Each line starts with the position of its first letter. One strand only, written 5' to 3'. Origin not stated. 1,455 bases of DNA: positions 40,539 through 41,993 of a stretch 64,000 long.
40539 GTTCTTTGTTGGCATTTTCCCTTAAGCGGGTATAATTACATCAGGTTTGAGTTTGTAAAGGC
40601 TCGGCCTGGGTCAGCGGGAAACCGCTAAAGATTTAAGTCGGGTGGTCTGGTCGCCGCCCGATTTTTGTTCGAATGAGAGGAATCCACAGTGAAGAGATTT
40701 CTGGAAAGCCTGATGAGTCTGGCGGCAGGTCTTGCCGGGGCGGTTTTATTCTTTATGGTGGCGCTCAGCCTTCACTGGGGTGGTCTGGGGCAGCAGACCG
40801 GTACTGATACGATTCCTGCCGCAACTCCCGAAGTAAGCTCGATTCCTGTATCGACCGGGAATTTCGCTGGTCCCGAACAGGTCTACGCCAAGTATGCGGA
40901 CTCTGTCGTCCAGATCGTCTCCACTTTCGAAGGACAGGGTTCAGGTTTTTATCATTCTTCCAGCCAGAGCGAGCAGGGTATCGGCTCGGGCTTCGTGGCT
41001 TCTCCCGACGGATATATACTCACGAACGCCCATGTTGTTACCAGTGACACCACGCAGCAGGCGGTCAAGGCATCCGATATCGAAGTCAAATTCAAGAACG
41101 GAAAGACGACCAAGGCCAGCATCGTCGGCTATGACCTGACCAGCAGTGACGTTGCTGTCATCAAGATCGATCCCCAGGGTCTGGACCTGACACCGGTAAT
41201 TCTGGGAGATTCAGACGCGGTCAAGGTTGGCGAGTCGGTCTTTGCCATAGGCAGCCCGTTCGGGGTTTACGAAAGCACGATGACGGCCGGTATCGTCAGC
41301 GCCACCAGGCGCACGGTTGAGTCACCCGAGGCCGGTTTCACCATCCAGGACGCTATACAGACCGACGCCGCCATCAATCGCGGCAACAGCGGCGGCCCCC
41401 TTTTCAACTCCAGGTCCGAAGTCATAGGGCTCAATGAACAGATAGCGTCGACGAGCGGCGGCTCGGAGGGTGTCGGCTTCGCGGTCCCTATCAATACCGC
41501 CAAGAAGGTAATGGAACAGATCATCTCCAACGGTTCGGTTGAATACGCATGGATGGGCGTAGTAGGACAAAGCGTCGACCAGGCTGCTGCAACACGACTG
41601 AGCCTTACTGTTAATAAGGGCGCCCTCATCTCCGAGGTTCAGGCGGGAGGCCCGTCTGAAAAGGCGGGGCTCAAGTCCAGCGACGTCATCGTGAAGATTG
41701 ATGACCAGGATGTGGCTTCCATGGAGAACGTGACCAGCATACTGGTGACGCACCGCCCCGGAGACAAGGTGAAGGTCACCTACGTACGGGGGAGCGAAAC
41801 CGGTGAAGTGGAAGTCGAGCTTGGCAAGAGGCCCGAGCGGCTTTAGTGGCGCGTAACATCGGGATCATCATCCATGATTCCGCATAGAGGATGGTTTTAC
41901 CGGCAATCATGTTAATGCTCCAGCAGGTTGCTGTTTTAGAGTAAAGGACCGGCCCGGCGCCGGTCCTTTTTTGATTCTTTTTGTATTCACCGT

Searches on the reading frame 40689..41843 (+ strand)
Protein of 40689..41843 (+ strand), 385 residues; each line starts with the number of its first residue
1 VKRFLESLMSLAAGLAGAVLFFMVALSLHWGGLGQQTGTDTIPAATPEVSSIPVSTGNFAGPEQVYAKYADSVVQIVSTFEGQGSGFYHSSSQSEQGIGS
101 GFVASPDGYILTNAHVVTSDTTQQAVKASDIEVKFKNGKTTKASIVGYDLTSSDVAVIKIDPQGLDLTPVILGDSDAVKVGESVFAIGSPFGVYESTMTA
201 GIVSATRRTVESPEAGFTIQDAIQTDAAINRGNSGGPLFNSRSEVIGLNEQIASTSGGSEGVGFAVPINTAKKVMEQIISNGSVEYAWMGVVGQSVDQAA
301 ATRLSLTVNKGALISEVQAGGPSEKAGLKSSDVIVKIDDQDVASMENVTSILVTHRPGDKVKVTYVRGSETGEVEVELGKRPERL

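Call 64: search_protein_families(library=pfam, proteins=[window:40689-41843:+], max_evalue=0.00001)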
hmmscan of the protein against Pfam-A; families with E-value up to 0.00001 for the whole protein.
window:40689-41843:+ (385 aa): 5 families
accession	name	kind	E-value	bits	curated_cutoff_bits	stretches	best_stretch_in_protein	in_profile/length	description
PF13365.12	Trypsin_2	-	3.4e-35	122.3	27.6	1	99-248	1-144/144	Trypsin-like peptidase domain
PF00089.32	Trypsin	-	2.8e-21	76.8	20.6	1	91-274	17-219/220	Trypsin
PF13180.12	PDZ_2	-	3.3e-16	59.8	27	1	301-378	12-80/80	PDZ domain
PF00595.29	PDZ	-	3.7e-10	40.5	23.2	1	288-364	11-79/81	PDZ domain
PF17820.7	PDZ_6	-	3.9e-08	33.4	27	1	314-363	2-50/54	PDZ domain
